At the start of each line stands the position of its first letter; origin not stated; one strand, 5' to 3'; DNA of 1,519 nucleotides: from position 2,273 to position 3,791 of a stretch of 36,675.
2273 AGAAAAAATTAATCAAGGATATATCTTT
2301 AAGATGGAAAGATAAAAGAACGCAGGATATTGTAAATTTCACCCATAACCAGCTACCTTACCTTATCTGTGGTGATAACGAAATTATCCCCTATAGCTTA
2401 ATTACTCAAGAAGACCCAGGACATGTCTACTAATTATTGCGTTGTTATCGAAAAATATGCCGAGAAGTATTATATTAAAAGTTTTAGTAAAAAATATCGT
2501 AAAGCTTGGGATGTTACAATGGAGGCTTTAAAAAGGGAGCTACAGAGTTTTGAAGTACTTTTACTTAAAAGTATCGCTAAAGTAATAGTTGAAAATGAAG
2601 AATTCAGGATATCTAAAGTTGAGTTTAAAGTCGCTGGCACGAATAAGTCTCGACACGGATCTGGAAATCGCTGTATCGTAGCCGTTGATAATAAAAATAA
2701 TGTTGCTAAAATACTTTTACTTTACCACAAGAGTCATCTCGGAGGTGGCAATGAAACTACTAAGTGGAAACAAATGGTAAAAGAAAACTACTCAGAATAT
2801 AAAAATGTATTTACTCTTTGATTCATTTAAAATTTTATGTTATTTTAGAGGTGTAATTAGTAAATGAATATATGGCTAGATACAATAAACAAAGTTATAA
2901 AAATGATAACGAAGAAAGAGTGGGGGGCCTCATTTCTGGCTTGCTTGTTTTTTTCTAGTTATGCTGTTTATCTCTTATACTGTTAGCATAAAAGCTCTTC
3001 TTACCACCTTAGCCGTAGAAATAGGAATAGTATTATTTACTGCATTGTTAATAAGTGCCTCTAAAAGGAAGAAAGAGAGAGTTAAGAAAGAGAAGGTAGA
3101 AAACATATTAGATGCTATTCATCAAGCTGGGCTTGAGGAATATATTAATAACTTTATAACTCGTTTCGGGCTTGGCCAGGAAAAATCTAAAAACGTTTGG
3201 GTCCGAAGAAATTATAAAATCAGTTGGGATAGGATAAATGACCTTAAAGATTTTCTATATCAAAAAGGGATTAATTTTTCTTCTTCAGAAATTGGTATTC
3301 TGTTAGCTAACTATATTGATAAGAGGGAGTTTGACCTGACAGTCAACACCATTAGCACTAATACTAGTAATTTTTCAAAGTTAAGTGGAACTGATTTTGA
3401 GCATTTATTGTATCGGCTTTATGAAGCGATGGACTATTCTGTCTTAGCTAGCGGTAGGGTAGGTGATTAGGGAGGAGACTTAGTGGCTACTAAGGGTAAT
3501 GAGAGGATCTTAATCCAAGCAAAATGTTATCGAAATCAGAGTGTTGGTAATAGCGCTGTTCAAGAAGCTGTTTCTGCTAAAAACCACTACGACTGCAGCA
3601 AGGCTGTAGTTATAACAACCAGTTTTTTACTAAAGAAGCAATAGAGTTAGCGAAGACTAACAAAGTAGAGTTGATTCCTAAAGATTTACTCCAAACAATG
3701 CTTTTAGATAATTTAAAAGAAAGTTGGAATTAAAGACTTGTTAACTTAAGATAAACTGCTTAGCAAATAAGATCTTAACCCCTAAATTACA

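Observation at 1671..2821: Panacea (DUF4065)-type toxin-antitoxin pair: XRE-PanA antitoxin overlapping a RelE/HigB-like 132-aa partner, with its own operator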

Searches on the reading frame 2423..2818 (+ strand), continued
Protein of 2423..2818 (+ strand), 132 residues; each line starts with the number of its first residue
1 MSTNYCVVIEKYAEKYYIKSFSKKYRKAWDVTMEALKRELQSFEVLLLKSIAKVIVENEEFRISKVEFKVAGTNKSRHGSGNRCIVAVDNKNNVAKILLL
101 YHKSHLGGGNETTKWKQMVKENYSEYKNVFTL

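Call 35: find_encoding_contigs(protein=P0220, flank=2500, max_places=2)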
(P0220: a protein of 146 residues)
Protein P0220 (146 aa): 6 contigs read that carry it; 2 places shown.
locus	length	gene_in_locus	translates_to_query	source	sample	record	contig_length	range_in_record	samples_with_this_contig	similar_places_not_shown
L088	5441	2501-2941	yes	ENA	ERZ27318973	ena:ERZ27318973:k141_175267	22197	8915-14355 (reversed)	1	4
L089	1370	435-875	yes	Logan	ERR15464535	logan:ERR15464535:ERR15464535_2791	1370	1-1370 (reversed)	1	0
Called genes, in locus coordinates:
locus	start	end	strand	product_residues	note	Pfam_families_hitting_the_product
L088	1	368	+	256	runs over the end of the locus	-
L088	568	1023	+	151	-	-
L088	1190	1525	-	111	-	PF01844:HNH (faint), PF13395:HNH_4 (weak)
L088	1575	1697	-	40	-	-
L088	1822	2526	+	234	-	PF12844:HTH_19, PF13443:HTH_26 (weak), PF01381:HTH_3, PF13274:SocA_Panacea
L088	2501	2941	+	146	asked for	-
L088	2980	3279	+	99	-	-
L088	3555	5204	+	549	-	-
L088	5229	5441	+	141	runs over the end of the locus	-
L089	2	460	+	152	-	?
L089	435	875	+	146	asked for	-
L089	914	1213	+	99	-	-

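Call 36: find_encoding_contigs(protein=P0251, flank=2500, max_places=2)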
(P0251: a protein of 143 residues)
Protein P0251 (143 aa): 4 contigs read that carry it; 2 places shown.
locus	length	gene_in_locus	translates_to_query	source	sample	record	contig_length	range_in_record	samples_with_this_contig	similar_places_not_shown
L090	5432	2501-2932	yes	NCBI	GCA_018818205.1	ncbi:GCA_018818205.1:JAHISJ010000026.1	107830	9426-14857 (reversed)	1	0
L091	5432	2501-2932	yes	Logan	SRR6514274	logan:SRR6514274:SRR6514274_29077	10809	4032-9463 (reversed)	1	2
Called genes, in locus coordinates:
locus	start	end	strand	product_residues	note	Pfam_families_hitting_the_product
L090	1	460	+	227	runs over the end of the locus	-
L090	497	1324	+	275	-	-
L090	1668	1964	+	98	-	-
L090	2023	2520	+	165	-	PF13274:SocA_Panacea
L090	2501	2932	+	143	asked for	-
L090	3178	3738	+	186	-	PF03729:DUF308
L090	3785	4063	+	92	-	-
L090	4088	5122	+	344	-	PF00389:2-Hacid_dh, PF02826:2-Hacid_dh_C, PF07991:KARI_N (weak)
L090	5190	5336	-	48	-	-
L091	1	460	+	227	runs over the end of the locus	-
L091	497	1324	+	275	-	-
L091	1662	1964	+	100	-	-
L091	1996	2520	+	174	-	PF13274:SocA_Panacea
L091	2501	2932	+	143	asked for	-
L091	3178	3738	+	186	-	PF03729:DUF308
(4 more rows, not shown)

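Call 37: find_encoding_contigs(protein=P0197, flank=2500, max_places=2)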
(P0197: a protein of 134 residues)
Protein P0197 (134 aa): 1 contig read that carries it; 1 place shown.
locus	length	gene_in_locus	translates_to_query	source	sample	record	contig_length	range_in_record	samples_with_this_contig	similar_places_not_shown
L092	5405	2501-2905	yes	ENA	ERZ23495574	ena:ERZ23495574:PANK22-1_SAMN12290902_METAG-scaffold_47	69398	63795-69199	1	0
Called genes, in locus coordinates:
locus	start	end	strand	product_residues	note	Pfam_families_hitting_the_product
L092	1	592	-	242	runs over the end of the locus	-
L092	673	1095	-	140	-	PF06983:3-dmu-9_3-mt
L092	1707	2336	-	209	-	PF01381:HTH_3, PF12844:HTH_19 (faint), PF13274:SocA_Panacea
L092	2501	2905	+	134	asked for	-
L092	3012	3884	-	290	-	PF01555:N6_N4_Mtase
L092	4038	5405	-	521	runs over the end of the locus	?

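Call 56: search_dna_similar(query=window:2423-2818:+, collection=plasmids, mode=protein, max_evalue=0.01, max_rows=15)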
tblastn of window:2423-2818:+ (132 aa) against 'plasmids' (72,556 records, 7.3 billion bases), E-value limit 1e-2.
No match.

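Call 57: search_dna_similar(query=window:2423-2818:+, collection=phages, mode=protein, max_evalue=0.01, max_rows=15)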
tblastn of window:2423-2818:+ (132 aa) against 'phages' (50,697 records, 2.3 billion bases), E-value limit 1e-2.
No match.

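Call 65: find_homologous_proteins(query=A4, max_evalue=0.001)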
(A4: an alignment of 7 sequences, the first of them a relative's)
Query A4 (7 sequences) (141 aa, profile of the alignment): 483 proteins with E <= 0.001 among 1183 candidates; the best 120 are listed.
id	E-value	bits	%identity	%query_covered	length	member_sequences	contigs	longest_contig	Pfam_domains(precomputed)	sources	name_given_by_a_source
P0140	4.2e-51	190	100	100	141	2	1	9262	-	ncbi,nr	ncbi:MAG: hypothetical protein LBP28_09080 [Coriobacteriales bacterium]|nr:hypothetical protein [Cor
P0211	3.9e-46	174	33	94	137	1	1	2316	-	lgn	-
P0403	2.1e-45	172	68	100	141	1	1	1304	-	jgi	jgi:hypothetical protein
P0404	1.3e-44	169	68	99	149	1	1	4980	-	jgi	jgi:hypothetical protein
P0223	3.1e-44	168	31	91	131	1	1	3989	-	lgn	-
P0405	1.2e-43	166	59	100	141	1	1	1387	-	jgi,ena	-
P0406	2.7e-43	165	56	100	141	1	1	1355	-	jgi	-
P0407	5.2e-43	164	63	100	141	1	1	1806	-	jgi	jgi:hypothetical protein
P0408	6.4e-43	164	68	100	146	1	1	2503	-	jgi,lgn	jgi:hypothetical protein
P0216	1.9e-42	162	31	89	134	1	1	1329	-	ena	-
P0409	2.1e-42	162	63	100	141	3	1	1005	-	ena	-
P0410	5.8e-42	161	74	100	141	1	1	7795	-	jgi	jgi:hypothetical protein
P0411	1.0e-41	160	41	91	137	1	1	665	-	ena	-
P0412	1.1e-41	160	42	89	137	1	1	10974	-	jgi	-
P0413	2.0e-41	159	35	86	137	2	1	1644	-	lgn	-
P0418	3.8e-39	152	37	82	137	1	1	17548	-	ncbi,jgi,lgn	-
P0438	2.9e-36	142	32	81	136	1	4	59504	-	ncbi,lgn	-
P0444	9.2e-36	141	45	87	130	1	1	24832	-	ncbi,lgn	-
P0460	6.0e-35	138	31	81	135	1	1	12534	-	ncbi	-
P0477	2.0e-34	136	36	82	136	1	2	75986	-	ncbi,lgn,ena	-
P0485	3.3e-34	136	36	89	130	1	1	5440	-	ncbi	-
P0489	4.2e-34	135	43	89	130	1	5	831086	-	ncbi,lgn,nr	ncbi:MAG: hypothetical protein KBC69_00615 [Candidatus Magasanikbacteria bacterium]|nr:hypothetical 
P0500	6.1e-34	135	38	89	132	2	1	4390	-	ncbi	-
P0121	6.9e-34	135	42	88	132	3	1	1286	-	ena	-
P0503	7.4e-34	135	40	93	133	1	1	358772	-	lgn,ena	-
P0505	7.7e-34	135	40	93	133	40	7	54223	-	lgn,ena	-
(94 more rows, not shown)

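Call 66: list_cluster_members(proteins=[P0505, P0503, P0489, P0438, P0477, P0460, P0418, P0444, P0500, P0485])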
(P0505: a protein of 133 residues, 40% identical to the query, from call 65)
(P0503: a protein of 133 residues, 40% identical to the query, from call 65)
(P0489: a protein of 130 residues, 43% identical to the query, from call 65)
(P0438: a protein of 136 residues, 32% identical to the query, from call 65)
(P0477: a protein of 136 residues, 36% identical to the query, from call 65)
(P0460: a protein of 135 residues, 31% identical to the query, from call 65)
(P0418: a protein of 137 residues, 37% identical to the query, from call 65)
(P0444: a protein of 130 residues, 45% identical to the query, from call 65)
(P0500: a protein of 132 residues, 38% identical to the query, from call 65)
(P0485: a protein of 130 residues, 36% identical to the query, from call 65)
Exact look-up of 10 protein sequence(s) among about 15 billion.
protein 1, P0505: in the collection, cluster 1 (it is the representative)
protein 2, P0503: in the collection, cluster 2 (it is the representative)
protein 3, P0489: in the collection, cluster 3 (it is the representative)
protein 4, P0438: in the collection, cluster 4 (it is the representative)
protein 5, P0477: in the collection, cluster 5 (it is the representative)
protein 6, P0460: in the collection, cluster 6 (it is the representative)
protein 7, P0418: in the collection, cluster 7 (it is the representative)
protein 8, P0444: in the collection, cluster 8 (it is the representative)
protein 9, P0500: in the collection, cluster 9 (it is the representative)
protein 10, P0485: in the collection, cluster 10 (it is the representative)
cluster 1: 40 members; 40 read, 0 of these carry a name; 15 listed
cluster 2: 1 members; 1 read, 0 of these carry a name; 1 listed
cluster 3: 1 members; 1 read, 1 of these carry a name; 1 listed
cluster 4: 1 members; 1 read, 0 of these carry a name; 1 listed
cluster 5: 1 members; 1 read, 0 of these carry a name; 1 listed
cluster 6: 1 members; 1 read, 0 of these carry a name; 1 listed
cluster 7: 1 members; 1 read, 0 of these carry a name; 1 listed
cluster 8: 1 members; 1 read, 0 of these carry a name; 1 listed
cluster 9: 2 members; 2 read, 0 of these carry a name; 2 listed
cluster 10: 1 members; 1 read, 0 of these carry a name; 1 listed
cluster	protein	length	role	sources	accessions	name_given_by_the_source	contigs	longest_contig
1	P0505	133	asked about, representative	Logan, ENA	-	-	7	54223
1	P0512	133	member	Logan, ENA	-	-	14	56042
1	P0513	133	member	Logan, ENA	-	-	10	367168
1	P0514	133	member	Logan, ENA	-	-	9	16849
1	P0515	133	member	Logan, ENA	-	-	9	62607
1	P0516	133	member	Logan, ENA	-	-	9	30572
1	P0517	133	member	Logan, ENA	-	-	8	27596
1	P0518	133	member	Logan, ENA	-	-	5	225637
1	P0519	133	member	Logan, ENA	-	-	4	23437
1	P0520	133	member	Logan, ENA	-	-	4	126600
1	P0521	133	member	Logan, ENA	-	-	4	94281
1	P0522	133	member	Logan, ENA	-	-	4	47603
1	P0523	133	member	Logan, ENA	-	-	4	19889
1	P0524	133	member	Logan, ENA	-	-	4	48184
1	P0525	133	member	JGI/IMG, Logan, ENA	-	-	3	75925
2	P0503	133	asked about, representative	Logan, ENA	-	-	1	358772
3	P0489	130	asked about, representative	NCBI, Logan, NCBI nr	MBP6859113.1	MAG: hypothetical protein KBC69_00615 [Candidatus Magasanikbacteria bacterium] | hypothetical protein [Candidatus Magasanikbacteria bacterium]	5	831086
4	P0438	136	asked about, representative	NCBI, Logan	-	-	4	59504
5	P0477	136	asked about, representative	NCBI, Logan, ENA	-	-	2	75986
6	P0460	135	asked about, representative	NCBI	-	-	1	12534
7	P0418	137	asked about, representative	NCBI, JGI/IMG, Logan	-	-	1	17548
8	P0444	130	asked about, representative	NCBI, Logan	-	-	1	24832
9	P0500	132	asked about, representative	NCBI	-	-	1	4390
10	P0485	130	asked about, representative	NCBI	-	-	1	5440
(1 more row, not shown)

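Call 73: search_protein_families(library=pfam, alignment_id=A5, max_evalue=0.00001)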
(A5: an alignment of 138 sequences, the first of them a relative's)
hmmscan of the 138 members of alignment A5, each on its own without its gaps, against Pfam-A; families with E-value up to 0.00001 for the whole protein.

A. member 1, L001:2888-3172:- (94 aa): 0 families

B. families by the number of members that match (of 138 scanned): 130 families (the first 25 are shown)
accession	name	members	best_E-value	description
PF00270.35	DEAD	4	7.8e-46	DEAD/DEAH box helicase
PF04851.21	ResIII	4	4.5e-37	Type III restriction enzyme, res subunit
PF00271.37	Helicase_C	3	8e-33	Helicase conserved C-terminal domain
PF18766.7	SWI2_SNF2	3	5.8e-19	SWI2/SNF2 ATPase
PF13310.11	Virulence_RhuM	2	1.2e-107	Virulence protein RhuM family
PF00009.33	GTP_EFTU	2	4.8e-54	Elongation factor Tu GTP binding domain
PF08463.15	EcoEI_R_C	2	3.6e-26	EcoEI R protein C-terminal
PF01926.29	MMR_HSR1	2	3.2e-21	50S ribosome-binding GTPase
PF00679.30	EFG_C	2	4.7e-20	Elongation factor G C-terminus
PF01936.24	NYN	2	2e-15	NYN domain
PF12705.13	PDDEXK_1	2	1.5e-14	PD-(D/E)XK nuclease superfamily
PF03144.31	GTP_EFTU_D2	2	1.6e-12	Elongation factor Tu domain 2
PF13238.12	AAA_18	2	3.4e-06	AAA domain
PF09848.15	SLFN-g3_helicase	1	4.7e-109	Schlafen group 3, DNA/RNA helicase domain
PF02934.20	GatB_N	1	1.5e-104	GatB/GatE catalytic domain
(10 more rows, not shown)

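Call 74: search_protein_families(library=padloc, alignment_id=A5, max_evalue=0.00001)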
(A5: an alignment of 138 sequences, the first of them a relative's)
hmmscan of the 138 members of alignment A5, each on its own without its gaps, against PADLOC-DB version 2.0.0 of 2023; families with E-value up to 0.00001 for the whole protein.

A. member 1, L001:2888-3172:- (94 aa): 0 families

B. families by the number of members that match (of 138 scanned): 377 families (the first 25 are shown)
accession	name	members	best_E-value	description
PDLC02707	PbeA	3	1.1e-28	PbeA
PDLC02704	PbeA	3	1.9e-22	PbeA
PDLC02706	PbeA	3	8.2e-08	PbeA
PDLC04853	PDC-S05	2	1.5e-139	-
PDLC03049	REase_I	2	1.1e-136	Type I restriction enzyme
PDLC04851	PDC-S05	2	1.1e-135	-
PDLC04843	PDC-S05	2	1.2e-131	-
PDLC04852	PDC-S05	2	6.9e-128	-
PDLC04868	PDC-S05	2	3.2e-122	-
PDLC04871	PDC-S05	2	1.6e-117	-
PDLC04864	PDC-S05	2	5.7e-111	-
PDLC04870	PDC-S05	2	1.3e-89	-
PDLC04876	PDC-S05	2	4.4e-68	-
PDLC04858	PDC-S05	2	1.5e-60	-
PDLC04965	PDC-S23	2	3.4e-57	-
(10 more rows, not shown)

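Call 77: fold_search(model_id=the predicted structure, library=viral)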
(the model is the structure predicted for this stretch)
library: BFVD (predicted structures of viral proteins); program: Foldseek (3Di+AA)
matches with E <= 10: 1126; with E <= 0.001: 0
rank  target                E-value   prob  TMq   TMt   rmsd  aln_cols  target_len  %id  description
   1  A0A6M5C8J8            6.9e-03  0.91  0.39  0.39   8.2       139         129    9  (no name in the UniProt tables at hand)
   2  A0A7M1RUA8            1.2e-02  0.96  0.28  0.47   5.9        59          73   14  Uncharacterized protein [uncultured phage cr131_1]
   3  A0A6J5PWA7            1.4e-02  0.94  0.33  0.32   8.7        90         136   18  Uncharacterized protein [uncultured Caudovirales phage]
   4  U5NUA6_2              3.1e-02  0.47  0.27  0.04   9.7       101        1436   13  Polyprotein [Rhizoctonia cerealis alphaendornavirus 1]
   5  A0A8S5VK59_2          3.8e-02  0.63  0.29  0.05   6.1        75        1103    9  (no name in the UniProt tables at hand)
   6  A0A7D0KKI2            4.6e-02  0.35  0.31  0.22  14.3       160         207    9  (no name in the UniProt tables at hand)
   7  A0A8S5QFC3            5.2e-02  0.51  0.30  0.12   7.0       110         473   15  Minor capsid protein [Siphoviridae sp. ctoRD1]
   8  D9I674                5.5e-02  0.66  0.37  0.42   8.1       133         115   16  Uncharacterized protein [Acinetobacter phage 133]
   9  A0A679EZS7            6.3e-02  0.47  0.30  0.09  15.4        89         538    6  (no name in the UniProt tables at hand)
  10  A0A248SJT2            6.3e-02  0.10  0.19  0.11  20.9       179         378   12  (no name in the UniProt tables at hand)
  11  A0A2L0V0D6            6.7e-02  0.13  0.23  0.21  20.6       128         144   13  Uncharacterized protein [Agrobacterium phage Atu_ph07]
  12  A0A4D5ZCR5            8.1e-02  0.33  0.23  0.25  11.7        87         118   14  Uncharacterized protein [Burkholderia phage BcepSaruman]
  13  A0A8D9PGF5            8.6e-02  0.60  0.32  0.36  15.7        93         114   14  (no name in the UniProt tables at hand)
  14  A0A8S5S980            8.6e-02  0.57  0.34  0.35   5.2       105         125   10  Uncharacterized protein [Phage sp. ctGns7]
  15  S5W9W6                8.6e-02  0.38  0.31  0.37   6.9       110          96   12  (no name in the UniProt tables at hand)
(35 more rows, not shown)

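Call 79: search_protein_families(library=phrogs, proteins=[window:2423-2818:+], max_evalue=0.01)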
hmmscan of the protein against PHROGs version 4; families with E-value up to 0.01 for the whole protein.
window:2423-2818:+ (132 aa): 0 families

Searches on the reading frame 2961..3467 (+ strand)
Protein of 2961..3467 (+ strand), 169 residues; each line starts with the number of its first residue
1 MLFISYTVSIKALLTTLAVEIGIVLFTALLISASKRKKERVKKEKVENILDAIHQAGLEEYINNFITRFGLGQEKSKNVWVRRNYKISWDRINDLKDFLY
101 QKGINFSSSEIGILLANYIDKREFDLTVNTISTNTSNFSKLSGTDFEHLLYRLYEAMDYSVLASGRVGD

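Call 3: search_protein_families(library=pfam, proteins=[window:2961-3467:+], max_evalue=1)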
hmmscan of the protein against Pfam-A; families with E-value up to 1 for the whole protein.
window:2961-3467:+ (169 aa): 1 family
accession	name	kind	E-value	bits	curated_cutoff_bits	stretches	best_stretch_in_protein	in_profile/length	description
PF04471.18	Mrr_cat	-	0.0033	18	21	1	139-169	2-33/115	Restriction endonuclease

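Call 4: search_protein_families(library=ncbifam, proteins=[window:2961-3467:+], max_evalue=1)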
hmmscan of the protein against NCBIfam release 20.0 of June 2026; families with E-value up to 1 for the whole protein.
window:2961-3467:+ (169 aa): 4 families
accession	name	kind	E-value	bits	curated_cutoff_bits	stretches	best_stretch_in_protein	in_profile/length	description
NF009582.0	PRK13024.1-2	equivalog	0.005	14.8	723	1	2-109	543-649/859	protein translocase subunit SecDF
TIGR00901.2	2A0125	subfamily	0.013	14.2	350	1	3-114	162-276/417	AmpG family muropeptide MFS transporter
TIGR00464.1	gltX_bact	equivalog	0.041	12.8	289.95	1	18-150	220-350/470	glutamate--tRNA ligase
TIGR00930.1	2a30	subfamily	0.064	11.4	953.4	1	32-97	624-689/936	K-Cl cotransporter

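Call 5: search_protein_families(library=padloc, proteins=[window:2961-3467:+], max_evalue=1)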
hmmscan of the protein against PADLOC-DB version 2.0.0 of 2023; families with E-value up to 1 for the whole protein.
window:2961-3467:+ (169 aa): 2 families
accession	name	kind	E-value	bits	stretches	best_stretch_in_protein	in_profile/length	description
PDLC00524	JetD1|JetD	-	0.00022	18.4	1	32-102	87-156/387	DUF2220; DUF3322; DUF2399 domain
PDLC04819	PDC-S02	-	0.024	11.9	1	137-169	192-224/334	-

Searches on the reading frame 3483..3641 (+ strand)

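Call 3: search_protein_families(library=pfam, proteins=[window:3483-3641:+], max_evalue=1)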
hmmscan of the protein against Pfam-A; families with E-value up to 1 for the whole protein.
window:3483-3641:+ (53 aa): 4 families
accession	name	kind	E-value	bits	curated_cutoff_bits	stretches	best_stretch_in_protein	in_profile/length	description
PF04471.18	Mrr_cat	-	3.8e-10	40.3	21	1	5-49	46-89/115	Restriction endonuclease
PF22722.2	NA-iREase1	-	0.0005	20.5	27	1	5-47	38-78/106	NACHT-associated inactive Restriction Endonuclease 1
PF13156.12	Mrr_cat_2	-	0.0025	18.1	22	1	6-47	42-84/127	Restriction endonuclease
PF25524.1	RSLD_CPSF6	-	0.02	15.6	27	1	15-44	7-36/96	CPSF6-like, RSLD domain, N-terminal region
